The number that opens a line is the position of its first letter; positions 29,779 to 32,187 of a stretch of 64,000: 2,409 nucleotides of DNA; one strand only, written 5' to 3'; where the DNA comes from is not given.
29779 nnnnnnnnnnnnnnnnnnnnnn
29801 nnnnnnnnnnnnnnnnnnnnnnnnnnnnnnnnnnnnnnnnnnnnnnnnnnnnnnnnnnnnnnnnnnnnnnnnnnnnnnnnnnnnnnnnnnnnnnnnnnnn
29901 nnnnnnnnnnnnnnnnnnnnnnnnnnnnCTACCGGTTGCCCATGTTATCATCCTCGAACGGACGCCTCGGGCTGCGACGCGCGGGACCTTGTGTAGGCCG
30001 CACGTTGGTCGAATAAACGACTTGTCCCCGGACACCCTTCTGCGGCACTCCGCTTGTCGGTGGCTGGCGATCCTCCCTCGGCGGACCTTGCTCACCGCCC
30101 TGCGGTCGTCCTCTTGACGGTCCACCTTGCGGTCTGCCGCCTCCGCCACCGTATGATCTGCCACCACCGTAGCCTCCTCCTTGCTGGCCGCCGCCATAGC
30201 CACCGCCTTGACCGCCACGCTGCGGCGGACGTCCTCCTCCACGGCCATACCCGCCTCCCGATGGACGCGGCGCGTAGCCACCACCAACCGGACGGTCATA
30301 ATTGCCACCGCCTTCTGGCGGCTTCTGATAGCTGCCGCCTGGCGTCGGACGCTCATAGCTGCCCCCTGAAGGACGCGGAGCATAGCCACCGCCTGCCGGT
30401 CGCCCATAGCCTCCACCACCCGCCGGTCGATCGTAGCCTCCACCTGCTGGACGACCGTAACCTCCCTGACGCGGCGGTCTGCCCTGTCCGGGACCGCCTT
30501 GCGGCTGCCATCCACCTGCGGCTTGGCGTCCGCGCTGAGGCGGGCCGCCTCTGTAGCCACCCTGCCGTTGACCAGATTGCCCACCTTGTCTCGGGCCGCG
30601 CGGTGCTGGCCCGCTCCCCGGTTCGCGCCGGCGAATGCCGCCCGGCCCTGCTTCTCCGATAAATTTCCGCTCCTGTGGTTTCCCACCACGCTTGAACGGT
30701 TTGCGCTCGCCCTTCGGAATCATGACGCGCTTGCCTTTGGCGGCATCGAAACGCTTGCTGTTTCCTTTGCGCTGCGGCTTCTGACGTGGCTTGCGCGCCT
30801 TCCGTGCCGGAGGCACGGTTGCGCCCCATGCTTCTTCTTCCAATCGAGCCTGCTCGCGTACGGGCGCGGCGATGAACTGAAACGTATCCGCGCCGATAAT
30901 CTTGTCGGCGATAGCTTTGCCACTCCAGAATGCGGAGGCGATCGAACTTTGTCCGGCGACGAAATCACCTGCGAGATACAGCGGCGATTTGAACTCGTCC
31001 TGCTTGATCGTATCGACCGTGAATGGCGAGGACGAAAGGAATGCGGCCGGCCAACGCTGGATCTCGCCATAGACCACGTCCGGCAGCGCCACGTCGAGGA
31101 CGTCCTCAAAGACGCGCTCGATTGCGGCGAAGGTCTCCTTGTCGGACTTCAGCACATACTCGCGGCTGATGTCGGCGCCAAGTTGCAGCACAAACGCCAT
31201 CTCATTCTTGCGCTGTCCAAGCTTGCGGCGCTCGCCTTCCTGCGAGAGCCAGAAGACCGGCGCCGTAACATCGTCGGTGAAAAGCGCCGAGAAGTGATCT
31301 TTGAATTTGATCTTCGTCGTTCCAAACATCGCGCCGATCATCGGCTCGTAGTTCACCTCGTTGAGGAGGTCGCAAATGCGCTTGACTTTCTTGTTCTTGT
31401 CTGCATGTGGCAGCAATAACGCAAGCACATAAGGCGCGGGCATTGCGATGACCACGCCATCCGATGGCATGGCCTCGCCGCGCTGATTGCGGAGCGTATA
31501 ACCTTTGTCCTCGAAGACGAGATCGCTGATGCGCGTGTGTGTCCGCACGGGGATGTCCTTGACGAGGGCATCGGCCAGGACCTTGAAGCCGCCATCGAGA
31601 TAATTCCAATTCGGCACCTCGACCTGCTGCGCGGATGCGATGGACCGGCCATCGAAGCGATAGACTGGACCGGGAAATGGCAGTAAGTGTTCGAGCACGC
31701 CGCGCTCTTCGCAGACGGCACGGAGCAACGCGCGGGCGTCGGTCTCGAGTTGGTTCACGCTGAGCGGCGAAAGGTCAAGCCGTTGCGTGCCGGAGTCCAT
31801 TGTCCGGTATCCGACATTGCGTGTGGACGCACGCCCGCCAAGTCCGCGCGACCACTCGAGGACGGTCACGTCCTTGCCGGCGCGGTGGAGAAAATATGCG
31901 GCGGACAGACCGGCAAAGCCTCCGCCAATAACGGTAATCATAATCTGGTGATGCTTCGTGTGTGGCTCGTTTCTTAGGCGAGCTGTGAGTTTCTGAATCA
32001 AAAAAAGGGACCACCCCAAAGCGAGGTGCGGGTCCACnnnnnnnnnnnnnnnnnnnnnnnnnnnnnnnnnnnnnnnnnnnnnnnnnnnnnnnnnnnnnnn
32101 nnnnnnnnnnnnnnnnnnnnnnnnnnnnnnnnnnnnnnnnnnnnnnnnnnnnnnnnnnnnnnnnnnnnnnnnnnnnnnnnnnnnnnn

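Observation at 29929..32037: FAD-dependent oxidoreductase fused to a ~280-aa RGG/GY-repeat low-complexity tail, adjacent to the ribosomal protein cluster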

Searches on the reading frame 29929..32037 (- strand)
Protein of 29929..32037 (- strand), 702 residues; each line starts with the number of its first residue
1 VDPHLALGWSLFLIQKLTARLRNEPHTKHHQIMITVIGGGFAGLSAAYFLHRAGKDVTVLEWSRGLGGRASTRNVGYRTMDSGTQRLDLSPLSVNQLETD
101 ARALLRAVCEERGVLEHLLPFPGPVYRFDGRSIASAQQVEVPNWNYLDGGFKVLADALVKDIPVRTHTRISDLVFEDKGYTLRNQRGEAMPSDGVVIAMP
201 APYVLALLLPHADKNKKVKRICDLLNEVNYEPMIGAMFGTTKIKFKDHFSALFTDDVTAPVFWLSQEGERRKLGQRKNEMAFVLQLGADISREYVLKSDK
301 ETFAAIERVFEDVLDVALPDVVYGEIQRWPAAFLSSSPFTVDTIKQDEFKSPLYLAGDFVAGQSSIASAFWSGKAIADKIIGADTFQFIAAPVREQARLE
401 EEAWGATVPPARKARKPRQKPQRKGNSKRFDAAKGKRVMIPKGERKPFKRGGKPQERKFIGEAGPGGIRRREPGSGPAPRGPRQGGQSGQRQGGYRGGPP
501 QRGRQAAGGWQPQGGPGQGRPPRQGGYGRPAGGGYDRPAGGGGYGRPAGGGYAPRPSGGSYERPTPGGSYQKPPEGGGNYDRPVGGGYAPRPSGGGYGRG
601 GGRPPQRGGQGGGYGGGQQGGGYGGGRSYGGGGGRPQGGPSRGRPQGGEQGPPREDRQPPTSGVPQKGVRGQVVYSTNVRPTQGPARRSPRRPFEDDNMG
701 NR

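Call 3: search_protein_families(library=pfam, proteins=[window:29929-32037:-], max_evalue=0.1)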
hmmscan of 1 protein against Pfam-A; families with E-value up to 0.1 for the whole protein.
window:29929-32037:- (702 aa): 14 families
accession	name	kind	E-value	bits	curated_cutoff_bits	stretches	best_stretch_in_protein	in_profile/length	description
PF01593.30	Amino_oxidase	-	1.4e-20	74.5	19.8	2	142-381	199-443/443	Flavin containing amine oxidoreductase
PF13450.12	NAD_binding_8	-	5.1e-12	46.3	21.9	1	36-86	1-51/68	NAD(P)-binding Rossmann-like domain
PF01266.30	DAO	-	4.4e-11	43.4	27.9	1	34-114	2-80/353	FAD dependent oxidoreductase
PF00890.30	FAD_binding_2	-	4.3e-06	26.6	20.4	1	36-70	4-38/414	FAD binding domain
PF07992.20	Pyr_redox_2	-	5.2e-06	26.5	26.1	1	34-224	3-132/291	Pyridine nucleotide-disulphide oxidoreductase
PF00070.33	Pyr_redox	-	2.3e-05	25.3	22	1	34-64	2-32/82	Pyridine nucleotide-disulphide oxidoreductase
PF12831.13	FAD_oxidored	-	2.3e-05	24.3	27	1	34-79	2-47/416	FAD dependent oxidoreductase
PF01494.25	FAD_binding_3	-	0.00013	21.8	22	1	34-65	4-35/349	FAD binding domain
PF01946.23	Thi4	-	0.0039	16.9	26.2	1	32-70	18-57/235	Thi4 family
PF01134.28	GIDA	-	0.0054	16.3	22.1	1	34-60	2-28/391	Glucose inhibited division protein A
PF03486.20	HI0933_like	-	0.0081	16.1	50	1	34-67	3-36/244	HI0933-like protein Rossmann domain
PF01262.27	AlaDh_PNT_C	-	0.014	15.2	23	1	33-62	30-59/214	Alanine dehydrogenase/PNT, C-terminal domain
PF13454.12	NAD_binding_9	-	0.018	15.5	21.8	0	36-199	2-152/155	FAD-NAD(P)-binding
PF13738.12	Pyr_redox_3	-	0.08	12.6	30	0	35-61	168-194/305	Pyridine nucleotide-disulphide oxidoreductase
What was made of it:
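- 30895..31941 (-): Renalase-like FAD-binding catalytic domain (aa 1-349). It contains GxGxxG (G6/G8/G11), E29, the SRGxGGR motif (aa 31-37) and a GD motif (D326). Pfam Amino_oxidase and NAD_binding_8 (call 3).
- On Renalase / COG3380 FAD-dependent oxidoreductases: Pfam NAD_binding_8 and Amino_oxidase score above their gathering cut-offs (call 3).
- Checked: It passes Pfam Amino_oxidase (74.5 bits against a cut-off of 19.8) and NAD_binding_8 (call 3).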

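Call 4: search_protein_families(library=ncbifam, proteins=[window:29929-32037:-], max_evalue=0.1)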
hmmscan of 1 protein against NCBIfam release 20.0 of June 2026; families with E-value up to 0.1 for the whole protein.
window:29929-32037:- (702 aa): 87 families (the best 25 are shown)
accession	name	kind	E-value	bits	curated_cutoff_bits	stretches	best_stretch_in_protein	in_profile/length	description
NF008841.0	PRK11883.1-1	equivalog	5.1e-16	58.6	517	2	139-210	210-282/453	protoporphyrinogen oxidase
TIGR03467.1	HpnE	equivalog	1.5e-15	57.5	283.05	2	35-83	2-52/430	hydroxysqualene dehydroxylase HpnE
NF005560.0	PRK07233.1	equivalog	2.4e-15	56.3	252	2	33-76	2-45/435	hypothetical protein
TIGR03315.1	Se_ygfK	equivalog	1.3e-09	36.1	835.3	1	23-69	529-575/1012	putative selenate reductase subunit YgfK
TIGR02734.1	crtI_fam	subfamily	2.3e-09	36.5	238.1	1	35-83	2-50/504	phytoene desaturase family protein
NF009410.0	PRK12771.1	subfamily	2.6e-09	36.2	516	1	32-70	139-177/566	NAD(P)-binding protein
TIGR00562.1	proto_IX_ox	equivalog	5.2e-09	35.2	97.85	2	34-85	5-58/470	protoporphyrinogen oxidase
NF058655.1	CrtID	equivalog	2.7e-08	33.1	640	1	34-76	1-43/478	bifunctional phytoene desaturase/3,4-desaturase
NF050086.1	pipecolate_AmaA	exception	1.5e-07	30.4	600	1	27-77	21-70/425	L-pipecolate oxidase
TIGR03197.1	MnmC_Cterm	equivalog_domain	1.6e-07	30.7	174.2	1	34-77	2-45/400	FAD-dependent 5-carboxymethylaminomethyl-2-thiouridine(34) oxidoreductase MnmC1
NF045637.1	carotdesatCrtDProt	equivalog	5.3e-07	28.5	580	1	34-87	1-54/485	1-hydroxycarotenoid 3,4-desaturase CrtD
NF005547.0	PRK07208.1-3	equivalog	7.5e-07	28.2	380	1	33-86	6-59/465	hypothetical protein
NF008845.0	PRK11883.1-5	equivalog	1.5e-06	26.8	560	1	33-75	6-54/468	protoporphyrinogen oxidase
TIGR02733.1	desat_CrtD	equivalog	7.2e-06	24.9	549.7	1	34-84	4-54/492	C-3',4' desaturase CrtD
NF002480.1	PRK01747.1-1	equivalog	7.8e-06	24.6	540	1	24-76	241-293/645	bifunctional tRNA (5-methylaminomethyl-2-thiouridine)(34)-methyltransferase MnmC2/FAD-dependent 5-carboxymethylaminomethyl-2-thiouridine(34)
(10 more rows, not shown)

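Call 7: find_homologous_proteins(query=window:29929-31941:-)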
Query window:29929-31941:- (670 aa): 42 proteins with E <= 0.001 among 8000 candidates.
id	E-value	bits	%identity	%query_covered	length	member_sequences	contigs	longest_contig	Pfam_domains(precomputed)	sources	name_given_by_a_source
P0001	0.0e+0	1513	100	100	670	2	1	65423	PF01266.31,PF01593.31,PF13450.13,PF00890.31,PF07992.21,PF00070.34,PF12831.14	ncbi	-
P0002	0.0e+0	1094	83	79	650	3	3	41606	PF01266.31,PF01593.31,PF13450.13,PF00890.31,PF07992.21,PF00070.34,PF12831.14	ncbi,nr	ncbi:MAG: FAD-dependent oxidoreductase [Bacteroidota bacterium]|nr:FAD-dependent oxidoreductase [Bac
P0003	1.6e-247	842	82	61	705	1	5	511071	PF01266.31,PF01593.31,PF13450.13,PF00890.31,PF07992.21,PF00070.34,PF12831.14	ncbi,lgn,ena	-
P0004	4.1e-239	814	63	100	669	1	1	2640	PF01266.31,PF01593.31,PF13450.13,PF07992.21,PF00070.34,PF12831.14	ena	-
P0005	5.0e-234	797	60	100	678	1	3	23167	PF01266.31,PF01593.31,PF13450.13,PF07992.21,PF00070.34,PF12831.14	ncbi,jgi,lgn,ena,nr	ncbi:MAG TPA: FAD-dependent oxidoreductase [Candidatus Kapabacteria bacterium]|nr:FAD-dependent oxid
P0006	2.0e-229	782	59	100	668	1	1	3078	PF01266.31,PF01593.31,PF13450.13,PF07992.21,PF00070.34,PF12831.14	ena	-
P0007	5.0e-228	777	70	72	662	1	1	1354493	PF01266.31,PF01593.31,PF13450.13,PF07992.21,PF00070.34,PF12831.14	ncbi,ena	-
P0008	1.5e-225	769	72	75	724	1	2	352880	PF01266.31,PF01593.31,PF13450.13,PF07992.21,PF00070.34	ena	-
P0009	3.7e-224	764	70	74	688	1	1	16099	PF01266.31,PF01593.31,PF13450.13,PF07992.21,PF00070.34,PF12831.14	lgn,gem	-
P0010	1.2e-223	763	76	63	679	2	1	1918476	PF01266.31,PF01593.31,PF13450.13,PF07992.21,PF00070.34,PF12831.14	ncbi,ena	-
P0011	1.5e-223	762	57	100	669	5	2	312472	PF01266.31,PF01593.31,PF13450.13,PF00070.34,PF12831.14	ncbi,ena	-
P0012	2.4e-222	758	78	61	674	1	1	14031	PF01266.31,PF01593.31,PF13450.13,PF07992.21,PF00070.34,PF12831.14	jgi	jgi:predicted NAD/FAD-dependent oxidoreductase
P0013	3.2e-221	755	69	75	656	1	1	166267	PF01266.31,PF01593.31,PF13450.13,PF00070.34,PF12831.14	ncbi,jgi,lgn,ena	-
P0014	1.2e-220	753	67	78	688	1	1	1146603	PF01266.31,PF01593.31,PF13450.13,PF07992.21,PF00070.34,PF12831.14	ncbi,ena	-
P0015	2.6e-220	752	79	61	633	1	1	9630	PF01266.31,PF01593.31,PF13450.13,PF07992.21,PF00070.34,PF12831.14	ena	-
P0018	4.0e-217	741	79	63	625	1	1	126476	PF01266.31,PF01593.31,PF13450.13,PF07992.21,PF00070.34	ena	-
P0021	2.3e-207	709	77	60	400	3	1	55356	PF01266.31,PF01593.31,PF13450.13,PF07992.21,PF00070.34,PF12831.14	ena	-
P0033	4.2e-141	490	47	83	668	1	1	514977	PF01266.31,PF01593.31,PF13450.13,PF12831.14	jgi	jgi:predicted NAD/FAD-dependent oxidoreductase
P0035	1.7e-135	471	47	63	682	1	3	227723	PF01266.31,PF01593.31,PF13450.13,PF07992.21,PF00070.34,PF12831.14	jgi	jgi:predicted NAD/FAD-dependent oxidoreductase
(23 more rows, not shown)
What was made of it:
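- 29929..31941 (-): Whole gene: 670 codons plus stop (29929-29931). Renalase-like FAD oxidoreductase with a disordered C-terminal tail. An identical 670-aa protein, P0001, is in the public collection (call 7).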

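Call 12: find_encoding_contigs(protein=P0033, flank=8000, max_places=2)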
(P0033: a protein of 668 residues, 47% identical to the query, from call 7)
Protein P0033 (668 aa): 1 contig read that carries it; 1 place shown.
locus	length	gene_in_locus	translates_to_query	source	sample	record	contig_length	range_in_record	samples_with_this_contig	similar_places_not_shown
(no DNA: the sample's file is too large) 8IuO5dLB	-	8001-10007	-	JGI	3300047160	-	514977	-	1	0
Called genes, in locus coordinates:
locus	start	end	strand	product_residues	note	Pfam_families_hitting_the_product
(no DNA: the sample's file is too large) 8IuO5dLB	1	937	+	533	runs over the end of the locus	PF13231:PMT_2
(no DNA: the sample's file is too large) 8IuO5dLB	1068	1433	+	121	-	PF02082:Rrf2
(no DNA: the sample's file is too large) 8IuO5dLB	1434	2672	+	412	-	PF00266:Aminotran_5, PF01053:Cys_Met_Meta_PP (weak), PF01041:DegT_DnrJ_EryC1, PF01212:Beta_elim_lyase (weak)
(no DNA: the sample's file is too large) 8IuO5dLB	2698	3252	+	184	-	-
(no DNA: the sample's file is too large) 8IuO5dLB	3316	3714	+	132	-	PF01592:NifU_N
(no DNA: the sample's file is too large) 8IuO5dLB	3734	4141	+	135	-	PF01521:Fe-S_biosyn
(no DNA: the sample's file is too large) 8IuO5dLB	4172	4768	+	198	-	-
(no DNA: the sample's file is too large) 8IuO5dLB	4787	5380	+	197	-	PF13580:SIS_2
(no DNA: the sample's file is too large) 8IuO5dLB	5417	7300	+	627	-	PF00012:HSP70, PF06723:MreB_Mbl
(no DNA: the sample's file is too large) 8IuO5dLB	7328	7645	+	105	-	PF00111:Fer2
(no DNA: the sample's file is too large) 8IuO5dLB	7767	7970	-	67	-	-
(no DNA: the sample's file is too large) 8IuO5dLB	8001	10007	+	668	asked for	PF01266:DAO, PF01593:Amino_oxidase, PF12831:FAD_oxidored (weak), PF13450:NAD_binding_8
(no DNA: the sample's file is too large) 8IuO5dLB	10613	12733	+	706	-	PF13623:SurA_N_2, PF13624:SurA_N_3, PF13616:Rotamase_3, PF00639:Rotamase, PF13145:Rotamase_2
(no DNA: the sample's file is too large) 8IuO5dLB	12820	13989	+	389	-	PF00890:FAD_binding_2, PF01266:DAO (weak), PF03486:HI0933_like, PF07992:Pyr_redox_2 (weak), PF12831:FAD_oxidored (weak), PF13450:NAD_binding_8 (weak), PF13738:Pyr_redox_3 (faint), PF22780:HI0933_like_1st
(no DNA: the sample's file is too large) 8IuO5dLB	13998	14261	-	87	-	-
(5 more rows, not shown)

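Call 13: find_encoding_contigs(protein=P0007, flank=8000, max_places=2)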
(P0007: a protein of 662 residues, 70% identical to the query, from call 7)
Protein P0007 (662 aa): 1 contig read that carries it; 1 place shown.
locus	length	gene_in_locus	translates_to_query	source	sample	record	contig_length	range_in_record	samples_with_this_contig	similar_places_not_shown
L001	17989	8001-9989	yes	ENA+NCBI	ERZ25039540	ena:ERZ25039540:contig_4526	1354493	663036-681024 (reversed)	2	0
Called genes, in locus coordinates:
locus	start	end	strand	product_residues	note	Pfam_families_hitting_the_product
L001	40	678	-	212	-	PF01121:CoaE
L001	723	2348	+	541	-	-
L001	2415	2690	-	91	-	-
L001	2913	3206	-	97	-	-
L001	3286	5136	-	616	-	PF02012:BNR (faint), PF13088:BNR_2 (faint), PF13860:FlgD_ig (weak), PF18962:Por_Secre_tail (weak)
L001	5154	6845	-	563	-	-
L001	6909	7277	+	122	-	PF03544:TonB_C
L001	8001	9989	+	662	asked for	PF00070:Pyr_redox (faint), PF01266:DAO, PF01593:Amino_oxidase, PF07992:Pyr_redox_2 (faint), PF12831:FAD_oxidored (weak), PF13450:NAD_binding_8, PF01593:Amino_oxidase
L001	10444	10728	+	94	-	PF10387:DUF2442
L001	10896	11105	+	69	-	-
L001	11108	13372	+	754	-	PF15902:Sortilin-Vps10 (faint)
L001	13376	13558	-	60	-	-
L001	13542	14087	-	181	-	-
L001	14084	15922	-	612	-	PF13860:FlgD_ig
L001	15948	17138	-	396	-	PF15902:Sortilin-Vps10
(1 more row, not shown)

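Call 14: find_encoding_contigs(protein=P0035, flank=8000, max_places=2)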
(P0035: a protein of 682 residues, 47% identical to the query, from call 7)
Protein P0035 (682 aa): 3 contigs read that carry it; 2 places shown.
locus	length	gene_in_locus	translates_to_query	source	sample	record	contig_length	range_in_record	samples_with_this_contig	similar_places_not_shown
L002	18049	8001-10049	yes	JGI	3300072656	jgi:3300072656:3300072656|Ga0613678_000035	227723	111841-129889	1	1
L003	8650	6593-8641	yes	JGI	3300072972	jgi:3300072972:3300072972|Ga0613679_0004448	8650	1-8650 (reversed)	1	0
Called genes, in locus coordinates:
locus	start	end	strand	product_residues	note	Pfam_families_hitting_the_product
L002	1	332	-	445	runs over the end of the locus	PF03951:Gln-synt_N, PF00120:Gln-synt_C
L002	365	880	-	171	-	PF01022:HTH_5 (faint), PF13404:HTH_AsnC-type, PF13412:HTH_24, PF01037:AsnC_trans_reg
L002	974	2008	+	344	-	PF00155:Aminotran_1_2 (weak), PF01212:Beta_elim_lyase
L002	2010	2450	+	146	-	PF13279:4HBT_2, PF03061:4HBT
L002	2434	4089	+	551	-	-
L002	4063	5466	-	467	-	PF02878:PGM_PMM_I, PF02879:PGM_PMM_II, PF02880:PGM_PMM_III, PF00408:PGM_PMM_IV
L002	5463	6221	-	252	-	PF00797:Acetyltransf_2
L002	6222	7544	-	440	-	PF03952:Enolase_N, PF00113:Enolase_C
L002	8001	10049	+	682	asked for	PF00070:Pyr_redox (faint), PF01266:DAO (weak), PF01593:Amino_oxidase (weak), PF07992:Pyr_redox_2 (faint), PF12831:FAD_oxidored (weak), PF13450:NAD_binding_8, PF01593:Amino_oxidase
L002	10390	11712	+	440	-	PF00158:Sigma54_activat, PF00004:AAA, PF07724:AAA_2, PF07728:AAA_5, PF10431:ClpB_D2-small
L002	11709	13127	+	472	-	PF00171:Aldedh, PF05893:LuxC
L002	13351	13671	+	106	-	PF04977:DivIC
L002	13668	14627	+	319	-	PF00480:ROK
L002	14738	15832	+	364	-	PF09375:Peptidase_M75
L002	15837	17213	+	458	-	PF06537:DHOR, PF00034:Cytochrom_C (faint)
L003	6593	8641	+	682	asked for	PF00070:Pyr_redox (faint), PF01266:DAO (weak), PF01593:Amino_oxidase (weak), PF07992:Pyr_redox_2 (faint), PF12831:FAD_oxidored (weak), PF13450:NAD_binding_8, PF01593:Amino_oxidase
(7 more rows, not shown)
